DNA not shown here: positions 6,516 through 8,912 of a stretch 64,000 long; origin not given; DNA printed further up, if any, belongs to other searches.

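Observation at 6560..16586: Triplicated, diverged 698/698/699-aa paralogs with the same 5' leader and a perfect palindrome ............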

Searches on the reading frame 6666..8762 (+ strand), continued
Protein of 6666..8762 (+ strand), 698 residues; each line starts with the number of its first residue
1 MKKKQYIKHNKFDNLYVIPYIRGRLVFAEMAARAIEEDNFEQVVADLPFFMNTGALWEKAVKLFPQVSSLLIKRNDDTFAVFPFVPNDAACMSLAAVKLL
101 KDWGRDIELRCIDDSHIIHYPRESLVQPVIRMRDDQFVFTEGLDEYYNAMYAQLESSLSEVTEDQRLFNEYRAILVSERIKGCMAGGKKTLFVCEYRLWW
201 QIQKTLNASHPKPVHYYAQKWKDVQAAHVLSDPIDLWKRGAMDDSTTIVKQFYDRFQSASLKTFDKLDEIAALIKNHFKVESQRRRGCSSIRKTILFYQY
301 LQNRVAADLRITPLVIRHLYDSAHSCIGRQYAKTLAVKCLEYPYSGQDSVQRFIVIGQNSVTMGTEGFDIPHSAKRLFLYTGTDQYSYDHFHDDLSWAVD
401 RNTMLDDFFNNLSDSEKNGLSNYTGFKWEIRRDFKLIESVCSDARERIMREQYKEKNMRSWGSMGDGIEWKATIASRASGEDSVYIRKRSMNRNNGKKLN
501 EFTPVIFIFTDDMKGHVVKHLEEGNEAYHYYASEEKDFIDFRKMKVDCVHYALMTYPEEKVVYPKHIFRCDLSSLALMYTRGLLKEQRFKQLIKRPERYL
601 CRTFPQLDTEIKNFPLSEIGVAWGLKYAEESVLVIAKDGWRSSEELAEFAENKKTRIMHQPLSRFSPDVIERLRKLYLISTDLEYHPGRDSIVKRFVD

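Call 44: search_protein_families(library=pfam, alignment_id=A2, max_evalue=5)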
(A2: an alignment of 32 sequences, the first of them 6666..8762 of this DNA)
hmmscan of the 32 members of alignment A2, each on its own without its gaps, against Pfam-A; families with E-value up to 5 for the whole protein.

A. member 1, window:6666-8762:+ (698 aa): 0 families

B. families by the number of members that match (of 32 scanned): 10 families
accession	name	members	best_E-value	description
PF18865.6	AbiJ_NTD5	1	0.094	AbiJ N-terminal domain 5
PF01809.23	YidD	1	0.11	Putative membrane protein insertion efficiency factor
PF15977.11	HTH_46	1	0.12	Winged helix-turn-helix DNA binding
PF20151.4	DUF6533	1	0.13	Family of unknown function (DUF6533)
PF06009.19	Laminin_II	1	0.14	Laminin Domain II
PF02636.23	Methyltransf_28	1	0.16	Putative S-adenosyl-L-methionine-dependent methyltransferase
PF12507.13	HCMV_UL139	1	0.19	Human Cytomegalovirus UL139 protein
PF19961.5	EAD8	1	0.23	Effector-associated domain 8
PF18320.6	Csc2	1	0.31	Csc2 Crispr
PF06457.16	Ectatomin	1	1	Ectatomin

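Call 59: find_encoding_contigs(protein=P0001, flank=500, max_places=2)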
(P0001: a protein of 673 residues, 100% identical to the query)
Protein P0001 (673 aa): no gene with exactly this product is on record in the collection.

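Call 63: search_protein_representatives(alignment_id=A2)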
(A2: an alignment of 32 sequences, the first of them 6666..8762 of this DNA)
Query: 32 sequences, 706 profile positions. Proteins with E-value up to 0.001 (for the whole library): 538; up to 1e-10: 322; up to 1e-30: 110. The best 150 are listed.
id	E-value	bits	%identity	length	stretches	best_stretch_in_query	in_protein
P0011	0.0e+00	1017.3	-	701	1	6-706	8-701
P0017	4.2e-285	964.2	-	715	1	1-706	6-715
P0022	1.5e-284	962.3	-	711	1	1-705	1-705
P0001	4.1e-273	924.5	-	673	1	34-706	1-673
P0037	1.1e-268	909.9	-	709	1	6-706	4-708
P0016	3.4e-266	901.7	-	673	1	34-706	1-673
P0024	1.3e-261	886.5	-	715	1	5-705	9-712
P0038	1.5e-255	866.5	-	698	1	7-706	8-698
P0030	1.5e-247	840.1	-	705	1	7-706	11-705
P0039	8.8e-246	834.2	-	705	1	5-705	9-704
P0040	3.3e-244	829.0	-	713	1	8-705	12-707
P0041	1.2e-240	817.3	-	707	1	9-706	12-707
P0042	1.4e-238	810.4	-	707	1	5-706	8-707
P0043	2.0e-233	793.3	-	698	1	7-705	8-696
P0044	8.6e-232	787.9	-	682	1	19-705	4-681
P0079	2.5e-83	297.2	-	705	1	22-705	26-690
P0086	3.0e-69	250.6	-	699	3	21-411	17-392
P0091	1.0e-62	229.1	-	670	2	21-520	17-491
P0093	2.4e-60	221.3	-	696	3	86-523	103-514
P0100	7.4e-55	203.1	-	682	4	88-359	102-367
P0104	4.9e-50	187.2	-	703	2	88-685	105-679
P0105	2.6e-49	184.8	-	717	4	88-353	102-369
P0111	1.8e-43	165.4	-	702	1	81-705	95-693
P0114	5.9e-42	160.4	-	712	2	21-524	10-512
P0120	1.0e-36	143.1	-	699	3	87-500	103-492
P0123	1.1e-35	139.7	-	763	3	15-358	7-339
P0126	1.3e-34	136.2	-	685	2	20-525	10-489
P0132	3.5e-32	128.2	-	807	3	17-358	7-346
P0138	1.1e-30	123.3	-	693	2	19-500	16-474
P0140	5.2e-30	121.0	-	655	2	448-687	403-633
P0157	4.3e-27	111.3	-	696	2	18-525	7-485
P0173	1.1e-24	103.4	-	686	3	25-358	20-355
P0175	1.5e-24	102.9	-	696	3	20-351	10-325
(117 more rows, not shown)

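Call 64: search_protein_families(library=pfam, proteins=[P0123, P0132, P0100, P0105, P0120, P0140, P0157, P0173, P0175, P0111], max_evalue=0.01)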
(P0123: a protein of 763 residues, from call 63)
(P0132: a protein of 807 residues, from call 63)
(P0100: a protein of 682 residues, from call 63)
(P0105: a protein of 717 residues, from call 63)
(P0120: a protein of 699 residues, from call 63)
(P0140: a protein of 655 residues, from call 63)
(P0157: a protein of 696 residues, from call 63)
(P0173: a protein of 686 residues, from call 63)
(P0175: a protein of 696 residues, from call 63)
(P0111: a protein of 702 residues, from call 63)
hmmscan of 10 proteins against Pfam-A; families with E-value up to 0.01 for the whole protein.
P0123 (763 aa): 1 family
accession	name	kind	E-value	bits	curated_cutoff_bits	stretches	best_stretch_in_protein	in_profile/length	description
PF18934.5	DUF5682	-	3.7e-06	26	26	1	149-193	157-202/727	Family of unknown function (DUF5682)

P0132 (807 aa): 0 families

P0100 (682 aa): 1 family
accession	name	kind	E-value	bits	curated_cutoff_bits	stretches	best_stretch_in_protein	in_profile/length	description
PF01963.22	TraB_PrgY_gumN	-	0.00024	21.5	26.8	1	185-222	214-251/263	TraB/PrgY/gumN family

P0105 (717 aa): 1 family
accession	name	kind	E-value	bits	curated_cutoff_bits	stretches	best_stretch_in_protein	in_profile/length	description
PF01963.22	TraB_PrgY_gumN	-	0.0065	16.8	26.8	0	177-225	206-252/263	TraB/PrgY/gumN family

P0120 (699 aa): 0 families

P0140 (655 aa): 1 family
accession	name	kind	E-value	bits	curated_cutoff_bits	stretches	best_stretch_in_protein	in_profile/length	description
PF01963.22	TraB_PrgY_gumN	-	0.0095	16.2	26.8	0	163-197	217-251/263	TraB/PrgY/gumN family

P0157 (696 aa): 0 families

P0173 (686 aa): 0 families

P0175 (696 aa): 0 families

P0111 (702 aa): 1 family
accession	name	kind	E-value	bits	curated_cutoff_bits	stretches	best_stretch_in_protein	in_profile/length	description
PF01963.22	TraB_PrgY_gumN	-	5.7e-05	23.5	26.8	1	183-224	212-253/263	TraB/PrgY/gumN family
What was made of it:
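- On DUF5682 / YehM (Pfam PF18934): One distant superfamily member (P0123) reaches 26 bits on a 45-residue stretch (call 64).
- On TraB/PrgY/GumN - TIKI superfamily: Only sub-threshold 16-23.5 bits in distant superfamily members (call 64).
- Distant members give sub-threshold TraB_PrgY_gumN matches and one DUF5682 match (call 64).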

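Call 68: search_protein_families(library=pfam, proteins=[L004:13040-15370:+, P0079, P0086, P0091, P0093, P0104, P0114, P0126, P0138], max_evalue=0.01)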
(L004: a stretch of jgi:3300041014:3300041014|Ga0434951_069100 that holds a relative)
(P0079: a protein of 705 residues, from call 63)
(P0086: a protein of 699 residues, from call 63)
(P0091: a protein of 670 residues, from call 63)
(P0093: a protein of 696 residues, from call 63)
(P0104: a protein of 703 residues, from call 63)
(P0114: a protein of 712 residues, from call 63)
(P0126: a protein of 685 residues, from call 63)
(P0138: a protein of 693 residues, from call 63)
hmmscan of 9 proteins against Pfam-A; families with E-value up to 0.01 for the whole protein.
L004:13040-15370:+ (777 aa): 0 families

P0079 (705 aa): 0 families

P0086 (699 aa): 0 families

P0091 (670 aa): 0 families

P0093 (696 aa): 0 families

P0104 (703 aa): 0 families

P0114 (712 aa): 0 families

P0126 (685 aa): 0 families

P0138 (693 aa): 0 families

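Call 80: find_encoding_contigs(protein=P0011, flank=10000, max_places=1)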
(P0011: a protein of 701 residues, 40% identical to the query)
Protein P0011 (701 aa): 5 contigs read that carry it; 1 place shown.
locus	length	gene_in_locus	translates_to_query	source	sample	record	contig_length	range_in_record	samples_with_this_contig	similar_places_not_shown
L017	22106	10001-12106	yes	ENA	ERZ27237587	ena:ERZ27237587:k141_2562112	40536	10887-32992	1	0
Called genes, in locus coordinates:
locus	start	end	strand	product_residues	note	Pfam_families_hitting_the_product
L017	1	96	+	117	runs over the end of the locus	-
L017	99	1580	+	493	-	PF00069:Pkinase, PF07714:PK_Tyr_Ser-Thr, PF13432:TPR_16 (weak), PF00515:TPR_1, PF07719:TPR_2 (weak), PF00515:TPR_1 (weak), PF07719:TPR_2 (weak), PF13414:TPR_11, +7 more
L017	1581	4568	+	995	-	PF02861:Clp_N (weak), PF00004:AAA, PF17871:AAA_lid_9, PF00004:AAA, PF07724:AAA_2, PF07728:AAA_5, PF10431:ClpB_D2-small, PF00211:Guanylate_cyc, +5 more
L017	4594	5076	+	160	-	-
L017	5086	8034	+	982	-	PF00069:Pkinase, PF07714:PK_Tyr_Ser-Thr, PF03109:ABC1 (faint), PF00515:TPR_1 (weak), PF13646:HEAT_2, PF00515:TPR_1 (weak), PF07719:TPR_2 (weak), PF13181:TPR_8 (weak), +5 more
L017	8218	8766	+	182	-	-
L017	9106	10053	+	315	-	PF07728:AAA_5, PF07726:AAA_3 (weak)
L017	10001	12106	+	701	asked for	-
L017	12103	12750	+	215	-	-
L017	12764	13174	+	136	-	-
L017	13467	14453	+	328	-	PF00704:Glyco_hydro_18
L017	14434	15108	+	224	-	PF00149:Metallophos, PF12850:Metallophos_2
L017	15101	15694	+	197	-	PF00188:CAP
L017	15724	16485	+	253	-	PF00481:PP2C, PF13672:PP2C_2, PF07228:SpoIIE (faint)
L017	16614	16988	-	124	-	PF25212:HVO_A0114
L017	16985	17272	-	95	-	PF20126:TumE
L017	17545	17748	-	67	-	-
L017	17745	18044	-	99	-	PF04365:BrnT_toxin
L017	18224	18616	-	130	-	-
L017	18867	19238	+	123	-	-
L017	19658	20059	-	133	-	PF14537:Cytochrom_c3_2 (faint), PF09699:Paired_CXXCH_1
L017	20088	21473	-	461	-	PF05140:ResB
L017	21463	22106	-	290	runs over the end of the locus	PF01578:Cytochrom_C_asm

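Call 81: find_encoding_contigs(protein=P0005, flank=10000, max_places=1)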
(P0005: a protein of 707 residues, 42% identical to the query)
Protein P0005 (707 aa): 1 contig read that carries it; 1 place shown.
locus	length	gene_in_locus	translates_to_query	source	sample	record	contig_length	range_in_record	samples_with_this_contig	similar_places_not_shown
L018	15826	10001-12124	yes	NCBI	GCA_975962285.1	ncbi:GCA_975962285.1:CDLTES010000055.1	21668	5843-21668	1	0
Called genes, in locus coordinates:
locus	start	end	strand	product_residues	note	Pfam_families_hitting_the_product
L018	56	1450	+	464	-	PF12390:Se-cys_synth_N, PF00266:Aminotran_5 (faint), PF03841:SelA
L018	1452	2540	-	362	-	PF06071:YchF-GTPase_C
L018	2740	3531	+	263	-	PF00561:Abhydrolase_1, PF12146:Hydrolase_4, PF12697:Abhydrolase_6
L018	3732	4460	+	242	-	PF00483:NTP_transferase, PF12804:NTP_transf_3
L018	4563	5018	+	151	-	PF00908:dTDP_sugar_isom, PF14667:Polysacc_synt_C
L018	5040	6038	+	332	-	PF01073:3Beta_HSD, PF01370:Epimerase, PF02719:Polysacc_synt_2, PF04321:RmlD_sub_bind, PF07993:NAD_binding_4, PF13460:NAD_binding_10, PF16363:GDP_Man_Dehyd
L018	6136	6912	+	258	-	PF23023:Anti-Pycsar_Apyc1 (weak), PF00753:Lactamase_B (weak), PF12706:Lactamase_B_2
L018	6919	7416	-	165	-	-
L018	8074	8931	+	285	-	PF04542:Sigma70_r2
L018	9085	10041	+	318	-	PF00004:AAA (faint), PF07726:AAA_3 (weak), PF07728:AAA_5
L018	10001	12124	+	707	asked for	-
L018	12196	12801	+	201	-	-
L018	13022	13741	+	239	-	PF02080:TrkA_C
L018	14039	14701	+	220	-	PF05552:MS_channel_1st_1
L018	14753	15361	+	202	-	PF01464:SLT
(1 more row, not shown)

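Call 93: find_related_loci(query=A2, collection=metagenome_contigs, flank=8000)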
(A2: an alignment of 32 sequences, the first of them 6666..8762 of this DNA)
Query A2 (698 aa) in metagenome_contigs; peptide patterns used: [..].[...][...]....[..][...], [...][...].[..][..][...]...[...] (x = any residue, [..] = any of these).
262 stretches matched a pattern; 27 encode a relative of the query (tblastn E <= 1e-3); 27 distinct loci.
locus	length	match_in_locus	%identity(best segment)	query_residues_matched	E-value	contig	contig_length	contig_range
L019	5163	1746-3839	42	1-698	0e+0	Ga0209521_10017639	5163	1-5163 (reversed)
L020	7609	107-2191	42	1-698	3e-176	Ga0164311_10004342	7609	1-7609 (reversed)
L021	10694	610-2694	42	1-698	9e-176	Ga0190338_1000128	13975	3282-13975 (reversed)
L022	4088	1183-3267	42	1-698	0e+0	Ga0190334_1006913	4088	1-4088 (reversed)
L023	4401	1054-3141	37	2-697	1e-160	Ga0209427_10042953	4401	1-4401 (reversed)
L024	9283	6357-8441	34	2-697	1e-139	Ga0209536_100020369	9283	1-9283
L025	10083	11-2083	34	6-697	6e-139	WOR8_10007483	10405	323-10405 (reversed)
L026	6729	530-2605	35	4-697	8e-134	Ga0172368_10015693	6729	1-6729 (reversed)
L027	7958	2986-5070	33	2-697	2e-132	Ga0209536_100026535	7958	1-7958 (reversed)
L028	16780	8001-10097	33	2-697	3e-130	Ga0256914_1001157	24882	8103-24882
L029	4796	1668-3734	32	8-698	5e-127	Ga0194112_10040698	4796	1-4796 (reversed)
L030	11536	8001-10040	31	14-697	5e-115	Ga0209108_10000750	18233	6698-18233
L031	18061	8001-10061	30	7-698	1e-108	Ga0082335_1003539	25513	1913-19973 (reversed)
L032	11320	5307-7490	28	7-697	4e-98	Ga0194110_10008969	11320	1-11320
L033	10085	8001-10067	27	7-658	9e-87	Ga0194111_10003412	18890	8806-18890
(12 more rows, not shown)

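Call 100: find_encoding_contigs(protein=P0006, flank=10000, max_places=1)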
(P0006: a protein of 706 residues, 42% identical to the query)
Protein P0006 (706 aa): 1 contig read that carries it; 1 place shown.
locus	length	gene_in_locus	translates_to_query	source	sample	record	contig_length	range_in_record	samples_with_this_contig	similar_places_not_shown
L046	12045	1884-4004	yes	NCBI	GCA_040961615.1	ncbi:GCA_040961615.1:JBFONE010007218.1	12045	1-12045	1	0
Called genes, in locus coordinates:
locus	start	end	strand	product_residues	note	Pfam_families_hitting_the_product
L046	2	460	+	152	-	?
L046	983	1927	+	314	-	PF13191:AAA_16 (weak), PF00004:AAA (faint), PF07728:AAA_5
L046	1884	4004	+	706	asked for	-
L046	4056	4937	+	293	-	PF13191:AAA_16 (faint), PF00004:AAA (faint), PF07728:AAA_5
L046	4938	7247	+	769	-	-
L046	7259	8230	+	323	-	PF00515:TPR_1 (faint), PF07719:TPR_2 (faint), PF13181:TPR_8 (faint), PF14559:TPR_19 (faint), PF13424:TPR_12, PF13428:TPR_14 (faint)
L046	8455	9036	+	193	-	-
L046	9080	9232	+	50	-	-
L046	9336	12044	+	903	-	?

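Call 101: find_encoding_contigs(protein=P0013, flank=10000, max_places=1)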
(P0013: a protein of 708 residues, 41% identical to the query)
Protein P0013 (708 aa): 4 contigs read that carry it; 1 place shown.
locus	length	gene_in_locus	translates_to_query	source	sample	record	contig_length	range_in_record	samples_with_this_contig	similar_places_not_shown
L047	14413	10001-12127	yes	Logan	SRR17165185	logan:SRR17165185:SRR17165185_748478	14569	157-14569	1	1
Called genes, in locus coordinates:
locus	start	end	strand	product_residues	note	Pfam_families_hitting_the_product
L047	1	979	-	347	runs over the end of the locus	-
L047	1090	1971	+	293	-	PF18181:SLATT_1 (faint)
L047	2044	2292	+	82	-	PF02026:RyR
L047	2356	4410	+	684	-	-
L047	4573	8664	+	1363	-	PF13271:DUF4062, PF01637:ATPase_2 (weak), PF13191:AAA_16, PF20703:nSTAND1 (weak), PF24883:NPHP3_N, PF25469:WHD_NWD1 (weak), PF13424:TPR_12 (weak), PF10722:YbjN, +6 more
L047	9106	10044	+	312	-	PF07728:AAA_5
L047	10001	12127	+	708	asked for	-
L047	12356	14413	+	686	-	?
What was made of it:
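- Single A-, B- or C-type genes occur alone with an ATPase in other genomes (calls 100, 101).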
